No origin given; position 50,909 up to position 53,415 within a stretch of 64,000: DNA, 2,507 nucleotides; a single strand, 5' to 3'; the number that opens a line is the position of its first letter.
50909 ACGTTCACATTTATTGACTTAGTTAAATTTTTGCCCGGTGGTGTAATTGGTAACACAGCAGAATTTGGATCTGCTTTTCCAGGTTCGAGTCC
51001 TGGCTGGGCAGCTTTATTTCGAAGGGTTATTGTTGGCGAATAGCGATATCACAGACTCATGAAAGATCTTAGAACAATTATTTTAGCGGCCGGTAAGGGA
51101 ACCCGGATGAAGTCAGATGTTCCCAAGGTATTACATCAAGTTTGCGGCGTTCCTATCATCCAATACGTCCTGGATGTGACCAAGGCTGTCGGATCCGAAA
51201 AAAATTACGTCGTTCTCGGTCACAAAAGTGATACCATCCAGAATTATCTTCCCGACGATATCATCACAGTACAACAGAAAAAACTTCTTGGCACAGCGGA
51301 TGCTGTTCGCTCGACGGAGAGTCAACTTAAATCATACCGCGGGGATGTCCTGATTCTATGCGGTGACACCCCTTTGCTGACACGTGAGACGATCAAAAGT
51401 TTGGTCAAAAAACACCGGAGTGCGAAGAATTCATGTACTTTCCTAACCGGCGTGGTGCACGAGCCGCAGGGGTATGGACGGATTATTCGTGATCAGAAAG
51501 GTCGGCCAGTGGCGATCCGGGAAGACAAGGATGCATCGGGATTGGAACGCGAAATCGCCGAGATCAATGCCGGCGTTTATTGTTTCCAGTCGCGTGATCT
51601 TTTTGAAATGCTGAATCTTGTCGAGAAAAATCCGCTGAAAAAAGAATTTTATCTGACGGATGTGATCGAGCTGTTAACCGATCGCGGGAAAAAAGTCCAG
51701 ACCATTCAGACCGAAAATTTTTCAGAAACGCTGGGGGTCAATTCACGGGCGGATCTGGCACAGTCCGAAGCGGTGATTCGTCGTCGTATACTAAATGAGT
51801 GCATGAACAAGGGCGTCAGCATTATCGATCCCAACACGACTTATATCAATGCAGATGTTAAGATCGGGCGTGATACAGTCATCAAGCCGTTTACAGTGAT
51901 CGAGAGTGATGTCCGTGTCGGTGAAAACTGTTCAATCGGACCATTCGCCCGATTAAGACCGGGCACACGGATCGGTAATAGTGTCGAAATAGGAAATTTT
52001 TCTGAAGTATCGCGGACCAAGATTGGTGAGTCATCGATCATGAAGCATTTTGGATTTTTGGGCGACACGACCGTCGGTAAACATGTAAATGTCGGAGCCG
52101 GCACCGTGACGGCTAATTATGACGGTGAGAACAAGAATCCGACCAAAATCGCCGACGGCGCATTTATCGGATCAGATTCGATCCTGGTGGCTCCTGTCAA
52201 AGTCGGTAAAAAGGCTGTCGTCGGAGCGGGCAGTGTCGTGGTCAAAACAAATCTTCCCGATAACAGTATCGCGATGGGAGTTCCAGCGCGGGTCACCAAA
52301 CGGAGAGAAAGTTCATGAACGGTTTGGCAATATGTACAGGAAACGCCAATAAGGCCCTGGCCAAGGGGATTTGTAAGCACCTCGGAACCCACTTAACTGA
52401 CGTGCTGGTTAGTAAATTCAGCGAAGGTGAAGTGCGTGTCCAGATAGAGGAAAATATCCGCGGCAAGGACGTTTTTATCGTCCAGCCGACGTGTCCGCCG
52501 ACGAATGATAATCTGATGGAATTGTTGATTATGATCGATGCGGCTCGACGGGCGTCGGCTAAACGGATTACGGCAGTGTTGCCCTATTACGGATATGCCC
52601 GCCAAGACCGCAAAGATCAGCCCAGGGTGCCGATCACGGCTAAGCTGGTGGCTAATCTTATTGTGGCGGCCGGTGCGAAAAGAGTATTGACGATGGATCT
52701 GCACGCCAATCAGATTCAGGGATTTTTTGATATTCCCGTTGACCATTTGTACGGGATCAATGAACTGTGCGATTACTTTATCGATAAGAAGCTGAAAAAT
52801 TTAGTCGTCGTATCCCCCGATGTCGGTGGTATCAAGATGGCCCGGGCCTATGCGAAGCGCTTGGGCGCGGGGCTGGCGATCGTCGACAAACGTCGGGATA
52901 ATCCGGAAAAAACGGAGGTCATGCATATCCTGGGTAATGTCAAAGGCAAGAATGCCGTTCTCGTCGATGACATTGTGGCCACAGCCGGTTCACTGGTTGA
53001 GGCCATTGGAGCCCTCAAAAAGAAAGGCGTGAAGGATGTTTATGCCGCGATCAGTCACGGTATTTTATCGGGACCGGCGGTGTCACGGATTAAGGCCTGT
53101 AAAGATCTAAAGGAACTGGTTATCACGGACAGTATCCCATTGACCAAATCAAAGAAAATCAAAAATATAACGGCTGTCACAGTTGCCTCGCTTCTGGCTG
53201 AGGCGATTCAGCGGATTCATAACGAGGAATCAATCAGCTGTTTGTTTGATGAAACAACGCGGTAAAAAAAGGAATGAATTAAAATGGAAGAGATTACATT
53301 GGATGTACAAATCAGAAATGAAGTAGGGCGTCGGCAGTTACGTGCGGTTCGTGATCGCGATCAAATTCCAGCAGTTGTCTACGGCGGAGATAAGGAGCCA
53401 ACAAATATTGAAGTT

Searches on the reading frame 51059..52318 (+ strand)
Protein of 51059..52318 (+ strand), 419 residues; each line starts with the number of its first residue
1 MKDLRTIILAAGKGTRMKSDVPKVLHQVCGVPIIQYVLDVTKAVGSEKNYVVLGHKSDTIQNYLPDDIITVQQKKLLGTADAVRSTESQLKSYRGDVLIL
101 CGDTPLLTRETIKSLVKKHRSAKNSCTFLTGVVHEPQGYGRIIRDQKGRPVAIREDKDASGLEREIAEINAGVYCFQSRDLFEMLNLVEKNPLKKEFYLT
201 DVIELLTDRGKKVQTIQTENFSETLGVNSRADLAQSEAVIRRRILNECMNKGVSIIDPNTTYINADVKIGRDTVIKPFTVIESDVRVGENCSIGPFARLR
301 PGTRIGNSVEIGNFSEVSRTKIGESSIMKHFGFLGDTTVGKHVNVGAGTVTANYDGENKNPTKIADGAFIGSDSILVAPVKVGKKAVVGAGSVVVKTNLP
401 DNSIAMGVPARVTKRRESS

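Call 17: search_protein_families(library=pfam, proteins=[window:51059-52318:+], max_evalue=0.0001)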
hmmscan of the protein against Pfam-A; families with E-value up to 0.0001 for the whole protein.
window:51059-52318:+ (419 aa): 6 families
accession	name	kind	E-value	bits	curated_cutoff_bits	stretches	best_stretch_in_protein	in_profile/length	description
PF00132.30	Hexapep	-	4e-27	93.2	27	3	266-300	1-35/36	Bacterial transferase hexapeptide (six repeats)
PF12804.13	NTP_transf_3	-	4.5e-17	63.1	27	1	7-129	2-121/160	MobA-like NTP transferase domain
PF00483.29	NTP_transferase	-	1.1e-16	61.6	21.2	1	6-217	2-220/245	Nucleotidyl transferase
PF01128.25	IspD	-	2.7e-10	40.8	27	1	6-123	3-121/221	2-C-methyl-D-erythritol 4-phosphate cytidylyltransferase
PF14602.12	Hexapep_2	-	9.7e-09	35.2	27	1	361-394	1-32/34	Hexapeptide repeat of succinyl-transferase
PF25084.1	LbH_EIF2B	-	4.1e-07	30.4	54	1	260-348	15-102/105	EIF2B subunit epsilon LbH domain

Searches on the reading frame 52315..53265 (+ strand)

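Call 17: search_protein_families(library=pfam, proteins=[window:52315-53265:+], max_evalue=0.0001)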
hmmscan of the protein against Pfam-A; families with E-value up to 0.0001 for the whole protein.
window:52315-53265:+ (316 aa): 3 families
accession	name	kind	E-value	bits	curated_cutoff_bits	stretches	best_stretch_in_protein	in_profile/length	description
PF13793.12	Pribosyltran_N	-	1.6e-56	189.6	25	1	5-120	2-117/117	N-terminal domain of ribose phosphate pyrophosphokinase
PF14572.12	Pribosyl_synth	-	4.1e-26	92.5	27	1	201-311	73-183/184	Phosphoribosyl synthetase-associated domain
PF00156.33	Pribosyltran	-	1.7e-21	76.6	26.3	1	157-256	24-132/158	Phosphoribosyl transferase domain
